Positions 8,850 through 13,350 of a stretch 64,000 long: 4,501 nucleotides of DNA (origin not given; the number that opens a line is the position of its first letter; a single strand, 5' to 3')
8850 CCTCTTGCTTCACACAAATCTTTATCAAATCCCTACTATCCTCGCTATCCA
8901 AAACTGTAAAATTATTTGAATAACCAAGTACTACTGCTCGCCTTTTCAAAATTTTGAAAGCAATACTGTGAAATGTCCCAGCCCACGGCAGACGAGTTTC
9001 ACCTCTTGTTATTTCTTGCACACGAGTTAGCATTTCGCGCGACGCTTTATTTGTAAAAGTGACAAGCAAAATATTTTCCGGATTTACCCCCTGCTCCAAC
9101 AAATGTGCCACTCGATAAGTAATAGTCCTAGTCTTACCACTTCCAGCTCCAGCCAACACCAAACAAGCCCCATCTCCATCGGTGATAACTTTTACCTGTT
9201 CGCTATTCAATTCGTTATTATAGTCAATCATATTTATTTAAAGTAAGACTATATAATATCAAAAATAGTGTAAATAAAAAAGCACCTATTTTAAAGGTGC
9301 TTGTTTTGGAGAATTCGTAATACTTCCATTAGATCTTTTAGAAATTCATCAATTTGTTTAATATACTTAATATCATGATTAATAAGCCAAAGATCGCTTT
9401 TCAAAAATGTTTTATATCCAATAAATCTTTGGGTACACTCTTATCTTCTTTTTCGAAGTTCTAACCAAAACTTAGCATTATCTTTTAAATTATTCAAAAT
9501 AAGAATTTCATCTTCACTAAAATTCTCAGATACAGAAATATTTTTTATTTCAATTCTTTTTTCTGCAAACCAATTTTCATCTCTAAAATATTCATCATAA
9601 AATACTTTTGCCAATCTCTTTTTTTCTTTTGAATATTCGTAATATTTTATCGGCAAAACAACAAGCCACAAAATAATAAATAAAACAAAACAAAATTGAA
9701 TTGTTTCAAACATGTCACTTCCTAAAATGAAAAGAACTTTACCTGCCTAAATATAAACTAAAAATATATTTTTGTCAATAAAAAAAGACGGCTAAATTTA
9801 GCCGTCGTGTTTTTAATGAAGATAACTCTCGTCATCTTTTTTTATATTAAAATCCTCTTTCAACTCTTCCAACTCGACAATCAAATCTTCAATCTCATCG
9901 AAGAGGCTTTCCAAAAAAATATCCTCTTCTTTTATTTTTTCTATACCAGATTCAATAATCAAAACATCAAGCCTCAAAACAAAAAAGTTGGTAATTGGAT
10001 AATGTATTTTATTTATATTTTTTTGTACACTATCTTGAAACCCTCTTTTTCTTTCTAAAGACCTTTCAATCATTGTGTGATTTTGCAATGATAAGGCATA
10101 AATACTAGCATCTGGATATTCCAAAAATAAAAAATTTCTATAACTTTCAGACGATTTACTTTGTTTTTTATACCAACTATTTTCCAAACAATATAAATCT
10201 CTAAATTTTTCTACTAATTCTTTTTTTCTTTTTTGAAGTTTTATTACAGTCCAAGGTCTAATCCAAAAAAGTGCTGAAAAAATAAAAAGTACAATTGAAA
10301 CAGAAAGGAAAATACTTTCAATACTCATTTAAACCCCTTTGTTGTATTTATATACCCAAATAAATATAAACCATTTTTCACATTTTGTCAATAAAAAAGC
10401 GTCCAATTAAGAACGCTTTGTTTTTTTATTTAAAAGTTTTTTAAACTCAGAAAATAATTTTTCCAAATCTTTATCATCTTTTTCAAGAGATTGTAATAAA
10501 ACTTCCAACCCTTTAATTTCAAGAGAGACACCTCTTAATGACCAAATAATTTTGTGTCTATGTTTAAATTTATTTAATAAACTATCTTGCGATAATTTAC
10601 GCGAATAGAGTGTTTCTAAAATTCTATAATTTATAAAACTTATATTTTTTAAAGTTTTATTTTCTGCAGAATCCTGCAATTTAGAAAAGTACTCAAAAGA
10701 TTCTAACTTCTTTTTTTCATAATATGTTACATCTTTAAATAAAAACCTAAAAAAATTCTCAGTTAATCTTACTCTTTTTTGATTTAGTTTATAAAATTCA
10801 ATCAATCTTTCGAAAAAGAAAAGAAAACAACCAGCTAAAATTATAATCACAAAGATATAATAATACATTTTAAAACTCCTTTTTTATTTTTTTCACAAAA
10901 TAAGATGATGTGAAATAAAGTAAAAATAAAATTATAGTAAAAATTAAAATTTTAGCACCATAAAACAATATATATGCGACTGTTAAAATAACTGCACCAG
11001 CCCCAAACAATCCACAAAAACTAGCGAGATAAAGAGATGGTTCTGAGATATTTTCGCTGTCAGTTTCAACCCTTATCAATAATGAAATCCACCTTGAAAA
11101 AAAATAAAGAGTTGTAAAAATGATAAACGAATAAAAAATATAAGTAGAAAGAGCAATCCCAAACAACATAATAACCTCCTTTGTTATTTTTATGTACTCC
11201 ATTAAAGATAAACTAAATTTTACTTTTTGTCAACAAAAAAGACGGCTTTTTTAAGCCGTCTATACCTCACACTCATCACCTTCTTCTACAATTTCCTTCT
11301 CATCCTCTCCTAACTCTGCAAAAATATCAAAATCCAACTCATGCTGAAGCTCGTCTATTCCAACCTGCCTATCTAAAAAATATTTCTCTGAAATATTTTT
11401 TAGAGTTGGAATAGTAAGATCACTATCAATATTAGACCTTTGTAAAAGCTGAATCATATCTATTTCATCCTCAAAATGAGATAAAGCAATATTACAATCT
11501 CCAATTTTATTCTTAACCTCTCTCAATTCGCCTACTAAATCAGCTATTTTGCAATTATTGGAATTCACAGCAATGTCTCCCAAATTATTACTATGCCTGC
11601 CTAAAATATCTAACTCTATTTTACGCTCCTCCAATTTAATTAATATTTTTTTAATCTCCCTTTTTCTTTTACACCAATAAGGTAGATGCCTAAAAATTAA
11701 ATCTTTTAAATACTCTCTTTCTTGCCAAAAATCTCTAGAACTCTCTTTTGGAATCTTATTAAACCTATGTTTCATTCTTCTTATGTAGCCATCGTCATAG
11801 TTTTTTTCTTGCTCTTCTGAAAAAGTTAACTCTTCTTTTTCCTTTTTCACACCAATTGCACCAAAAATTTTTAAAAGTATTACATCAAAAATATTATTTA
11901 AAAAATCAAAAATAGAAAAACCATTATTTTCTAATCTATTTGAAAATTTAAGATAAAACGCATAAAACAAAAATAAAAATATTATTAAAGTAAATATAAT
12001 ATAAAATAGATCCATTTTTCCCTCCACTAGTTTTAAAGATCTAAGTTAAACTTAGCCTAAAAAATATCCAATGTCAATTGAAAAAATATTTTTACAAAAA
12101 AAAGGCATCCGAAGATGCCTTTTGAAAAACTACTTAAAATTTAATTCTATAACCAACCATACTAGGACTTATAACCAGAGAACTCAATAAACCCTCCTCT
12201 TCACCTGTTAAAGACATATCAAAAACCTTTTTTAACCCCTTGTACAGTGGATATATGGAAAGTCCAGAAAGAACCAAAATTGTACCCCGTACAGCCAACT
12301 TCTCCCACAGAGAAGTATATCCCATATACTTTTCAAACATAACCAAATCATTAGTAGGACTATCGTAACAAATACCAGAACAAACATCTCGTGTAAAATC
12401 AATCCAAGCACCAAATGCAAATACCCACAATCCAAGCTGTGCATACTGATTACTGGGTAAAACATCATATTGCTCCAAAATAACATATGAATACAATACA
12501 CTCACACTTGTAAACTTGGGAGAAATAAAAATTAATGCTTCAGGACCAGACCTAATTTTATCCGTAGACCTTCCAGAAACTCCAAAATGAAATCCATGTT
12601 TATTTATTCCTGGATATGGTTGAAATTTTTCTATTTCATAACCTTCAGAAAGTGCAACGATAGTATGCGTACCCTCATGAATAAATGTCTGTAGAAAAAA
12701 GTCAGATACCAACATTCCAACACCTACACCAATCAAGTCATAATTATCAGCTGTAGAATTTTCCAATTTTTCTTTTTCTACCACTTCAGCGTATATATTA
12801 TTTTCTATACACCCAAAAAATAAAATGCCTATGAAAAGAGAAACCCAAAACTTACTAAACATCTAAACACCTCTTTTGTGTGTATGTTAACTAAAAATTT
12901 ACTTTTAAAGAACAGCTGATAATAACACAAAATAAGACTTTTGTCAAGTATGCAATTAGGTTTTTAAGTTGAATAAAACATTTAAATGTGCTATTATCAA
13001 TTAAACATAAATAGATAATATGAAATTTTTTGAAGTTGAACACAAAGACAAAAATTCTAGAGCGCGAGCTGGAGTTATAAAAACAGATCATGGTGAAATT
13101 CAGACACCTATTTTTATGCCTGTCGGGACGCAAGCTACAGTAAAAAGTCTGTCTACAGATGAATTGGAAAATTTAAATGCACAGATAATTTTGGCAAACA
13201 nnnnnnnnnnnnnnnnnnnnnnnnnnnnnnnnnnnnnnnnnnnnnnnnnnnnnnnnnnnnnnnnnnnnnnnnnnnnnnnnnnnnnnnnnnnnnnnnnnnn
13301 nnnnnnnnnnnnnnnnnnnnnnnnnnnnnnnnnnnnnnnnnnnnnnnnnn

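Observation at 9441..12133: Array of five small membrane-anchored proteins, each unit bounded by a reiterated terminator-promoter cassette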

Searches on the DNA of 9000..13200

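Call 62: search_rna_families(source=window, start=9000, end=13200, threshold=evalue, max_evalue=1)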
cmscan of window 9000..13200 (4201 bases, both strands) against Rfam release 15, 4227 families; matches with E-value up to 1: 5.
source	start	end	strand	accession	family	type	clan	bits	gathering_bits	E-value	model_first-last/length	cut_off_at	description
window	11204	11259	-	RF02869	ncS025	Gene; sRNA;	-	29.1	46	0.026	1-85/85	no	Burkholderia sRNA 25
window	11373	11403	-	RF03729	mir-2363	Gene; miRNA;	-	27.9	90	0.037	1-72/72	no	mir-2363 microRNA precursor family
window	10390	10449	-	RF01859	Phe_leader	Cis-reg; leader;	-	25.8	55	0.33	1-125/125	no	Phenylalanine leader peptide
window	11355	11414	-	RF03912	mir-4659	Gene; miRNA;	-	22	92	0.53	1-73/73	no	mir-4659 microRNA precursor family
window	9726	9819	+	RF00558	L20_leader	Cis-reg; leader;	-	21.4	58.7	0.68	1-127/127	no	Ribosomal protein L20 leader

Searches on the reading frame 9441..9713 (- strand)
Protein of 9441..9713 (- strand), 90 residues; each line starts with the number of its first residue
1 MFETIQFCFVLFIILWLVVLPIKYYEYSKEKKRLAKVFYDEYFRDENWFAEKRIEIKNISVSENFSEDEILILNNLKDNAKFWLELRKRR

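Call 5: search_protein_families(library=pfam, proteins=[window:9441-9713:-], max_evalue=1)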
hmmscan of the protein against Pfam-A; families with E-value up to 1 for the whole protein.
window:9441-9713:- (90 aa): 2 families
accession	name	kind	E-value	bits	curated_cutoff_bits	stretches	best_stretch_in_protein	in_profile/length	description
PF13967.11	RSN1_TM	-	0.0019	18.4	27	1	4-59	85-128/156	Late exocytosis, associated with Golgi transport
PF23973.1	DUF7299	-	0.077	13.5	27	1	6-41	9-43/77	Family of unknown function (DUF7299)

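Call 41: search_protein_families(library=phrogs, proteins=[window:9441-9713:-], max_evalue=1)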
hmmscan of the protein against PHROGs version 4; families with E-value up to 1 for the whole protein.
window:9441-9713:- (90 aa): 1 family
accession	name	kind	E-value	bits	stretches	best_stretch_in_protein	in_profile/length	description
phrog_32867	-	unknown function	0.054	14.9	1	3-48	6-46/53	-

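Call 42: search_protein_families(library=padloc, proteins=[window:9441-9713:-], max_evalue=1)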
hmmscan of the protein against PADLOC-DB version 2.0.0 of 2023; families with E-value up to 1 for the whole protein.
window:9441-9713:- (90 aa): 0 families

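Call 43: search_protein_families(library=ncbifam, proteins=[window:9441-9713:-], max_evalue=1)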
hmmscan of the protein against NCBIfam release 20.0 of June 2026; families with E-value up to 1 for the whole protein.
window:9441-9713:- (90 aa): 0 families

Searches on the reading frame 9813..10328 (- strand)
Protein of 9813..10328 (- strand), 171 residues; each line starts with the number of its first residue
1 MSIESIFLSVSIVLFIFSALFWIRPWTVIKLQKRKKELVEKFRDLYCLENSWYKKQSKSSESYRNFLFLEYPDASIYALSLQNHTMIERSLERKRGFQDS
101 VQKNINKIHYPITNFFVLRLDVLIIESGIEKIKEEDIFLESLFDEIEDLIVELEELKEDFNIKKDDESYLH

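Call 5: search_protein_families(library=pfam, proteins=[window:9813-10328:-], max_evalue=1)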
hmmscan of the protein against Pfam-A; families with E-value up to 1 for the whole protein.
window:9813-10328:- (171 aa): 0 families

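Call 9: find_encoding_contigs(protein=window:9813-10328:-, flank=6000, max_places=6)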
Protein window:9813-10328:- (171 aa): no gene with exactly this product is on record in the collection.

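Call 32: find_homologous_proteins(query=A1, max_evalue=0.1)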
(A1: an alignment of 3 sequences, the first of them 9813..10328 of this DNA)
Query A1 (3 sequences) (171 aa, profile of the alignment): 3 proteins with E <= 0.1 among 1661 candidates.
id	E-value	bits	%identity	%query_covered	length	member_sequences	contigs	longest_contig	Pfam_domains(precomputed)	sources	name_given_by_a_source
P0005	1.6e-68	247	100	100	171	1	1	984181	-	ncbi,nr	ncbi:MAG: hypothetical protein L3J07_03215 [Candidatus Magasanikbacteria bacterium]|nr:hypothetical 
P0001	4.0e-65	236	24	76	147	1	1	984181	-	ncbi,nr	ncbi:MAG: hypothetical protein L3J07_03220 [Candidatus Magasanikbacteria bacterium]|nr:hypothetical 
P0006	3.6e-20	90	33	22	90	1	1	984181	-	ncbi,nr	ncbi:MAG: hypothetical protein L3J07_03210 [Candidatus Magasanikbacteria bacterium]|nr:hypothetical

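Call 41: search_protein_families(library=phrogs, proteins=[window:9813-10328:-], max_evalue=1)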
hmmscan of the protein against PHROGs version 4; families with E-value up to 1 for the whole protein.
window:9813-10328:- (171 aa): 2 families
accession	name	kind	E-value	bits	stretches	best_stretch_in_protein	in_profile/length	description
phrog_10881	-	unknown function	0.0016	19.1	1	39-112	46-112/173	-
phrog_5815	-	unknown function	0.41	11.9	1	8-33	28-53/58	-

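Call 42: search_protein_families(library=padloc, proteins=[window:9813-10328:-], max_evalue=1)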
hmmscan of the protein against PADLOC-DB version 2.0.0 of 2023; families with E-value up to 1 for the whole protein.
window:9813-10328:- (171 aa): 1 family
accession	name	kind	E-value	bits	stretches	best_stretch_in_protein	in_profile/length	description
PDLC03985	PD-Lambda-2_C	-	0.00077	17.6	1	98-151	119-168/192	-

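Call 43: search_protein_families(library=ncbifam, proteins=[window:9813-10328:-], max_evalue=1)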
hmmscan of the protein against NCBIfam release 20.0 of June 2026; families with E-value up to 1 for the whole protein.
window:9813-10328:- (171 aa): 1 family
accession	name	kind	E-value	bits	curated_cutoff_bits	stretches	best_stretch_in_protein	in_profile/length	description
NF002717.0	PRK02561.1-1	exception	0.12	12.6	153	1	8-43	8-43/97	cytochrome b559 subunit beta, long form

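Call 67: search_solved_structures(query=A4, max_evalue=10)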
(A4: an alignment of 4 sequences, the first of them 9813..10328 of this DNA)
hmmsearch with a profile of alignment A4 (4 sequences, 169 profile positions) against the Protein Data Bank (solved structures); distinct sequences matched with E-value up to 10: 6.
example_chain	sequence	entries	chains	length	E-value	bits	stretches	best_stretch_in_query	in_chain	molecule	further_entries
6zrk_D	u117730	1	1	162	0.049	16.9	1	90-148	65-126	Hemagglutinin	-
6v46_B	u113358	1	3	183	0.064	16.5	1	90-148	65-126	Hemagglutinin HA2 chain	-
9r1o_A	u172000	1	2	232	0.41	13.9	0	120-156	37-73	sc-apCC-6-DPH-NR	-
3b5n_B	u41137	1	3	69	1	12.6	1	119-160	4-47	Protein SSO1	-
1jsd_B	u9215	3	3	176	1.1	12.5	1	84-150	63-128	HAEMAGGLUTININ (HA2 CHAIN)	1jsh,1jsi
5m4y_A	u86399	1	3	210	3.3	11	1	44-148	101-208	Protein SSO2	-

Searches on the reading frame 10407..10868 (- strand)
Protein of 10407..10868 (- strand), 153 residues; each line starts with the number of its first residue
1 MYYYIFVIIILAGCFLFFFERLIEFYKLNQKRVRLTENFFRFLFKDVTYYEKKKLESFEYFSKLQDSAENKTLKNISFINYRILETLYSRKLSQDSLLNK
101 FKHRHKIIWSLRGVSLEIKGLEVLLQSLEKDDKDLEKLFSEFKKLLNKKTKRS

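Call 5: search_protein_families(library=pfam, proteins=[window:10407-10868:-], max_evalue=1)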
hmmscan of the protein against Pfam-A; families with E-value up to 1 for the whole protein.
window:10407-10868:- (153 aa): 1 family
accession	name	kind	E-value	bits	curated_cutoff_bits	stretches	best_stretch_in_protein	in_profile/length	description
PF04336.18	ACP_PD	-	0.067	13.7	27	1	42-143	84-180/183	Acyl carrier protein phosphodiesterase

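Call 10: find_homologous_proteins(query=window:10407-10868:-, max_evalue=0.01)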
Query window:10407-10868:- (153 aa): 1 proteins with E <= 0.01 among 106 candidates.
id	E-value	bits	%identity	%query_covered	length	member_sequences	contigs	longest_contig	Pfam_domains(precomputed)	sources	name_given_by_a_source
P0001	5.7e-84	297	99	96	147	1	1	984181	-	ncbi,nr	ncbi:MAG: hypothetical protein L3J07_03220 [Candidatus Magasanikbacteria bacterium]|nr:hypothetical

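Call 41: search_protein_families(library=phrogs, proteins=[window:10407-10868:-], max_evalue=1)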
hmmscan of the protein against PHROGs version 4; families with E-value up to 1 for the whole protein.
window:10407-10868:- (153 aa): 1 family
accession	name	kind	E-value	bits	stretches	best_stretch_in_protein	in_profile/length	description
phrog_19600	-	other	0.013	15.3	1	48-149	323-423/447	ATPase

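Call 42: search_protein_families(library=padloc, proteins=[window:10407-10868:-], max_evalue=1)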
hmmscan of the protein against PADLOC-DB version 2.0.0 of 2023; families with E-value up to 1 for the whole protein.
window:10407-10868:- (153 aa): 0 families

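Call 43: search_protein_families(library=ncbifam, proteins=[window:10407-10868:-], max_evalue=1)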
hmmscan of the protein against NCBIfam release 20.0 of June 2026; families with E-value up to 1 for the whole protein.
window:10407-10868:- (153 aa): 3 families
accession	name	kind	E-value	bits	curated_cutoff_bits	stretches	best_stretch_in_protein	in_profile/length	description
NF005092.1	PRK06522.2-3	equivalog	0.14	11.3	500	0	112-141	225-254/296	2-dehydropantoate 2-reductase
TIGR01903.2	cas5_csm4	equivalog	0.15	11.3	55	1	20-104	49-129/304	type III-A CRISPR-associated RAMP protein Csm4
NF042414.1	CLC_0170_fam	subfamily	0.16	11.9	30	1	2-21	2-21/56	CLC_0170 family protein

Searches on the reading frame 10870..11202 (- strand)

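Call 5: search_protein_families(library=pfam, proteins=[window:10870-11202:-], max_evalue=1)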
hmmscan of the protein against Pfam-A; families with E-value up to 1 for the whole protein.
window:10870-11202:- (110 aa): 2 families
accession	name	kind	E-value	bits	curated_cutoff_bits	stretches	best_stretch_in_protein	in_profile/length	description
PF07332.16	Phage_holin_3_6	-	0.098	13.2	28.4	0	59-96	42-83/116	Putative Actinobacterial Holin-X, holin superfamily III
PF00664.28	ABC_membrane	-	0.36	10.9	28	0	71-109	129-167/274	ABC transporter transmembrane region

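Call 41: search_protein_families(library=phrogs, proteins=[window:10870-11169:-], max_evalue=1)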
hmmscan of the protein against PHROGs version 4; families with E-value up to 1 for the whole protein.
window:10870-11169:- (99 aa): 1 family
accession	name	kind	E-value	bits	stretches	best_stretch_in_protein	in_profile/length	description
phrog_33149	-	unknown function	0.11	13.5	1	46-83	22-57/65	-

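Call 42: search_protein_families(library=padloc, proteins=[window:10870-11169:-], max_evalue=1)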
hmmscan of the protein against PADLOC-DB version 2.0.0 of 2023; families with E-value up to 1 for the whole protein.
window:10870-11169:- (99 aa): 0 families

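Call 43: search_protein_families(library=ncbifam, proteins=[window:10870-11169:-], max_evalue=1)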
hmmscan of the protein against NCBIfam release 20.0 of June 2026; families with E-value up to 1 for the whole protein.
window:10870-11169:- (99 aa): 0 families
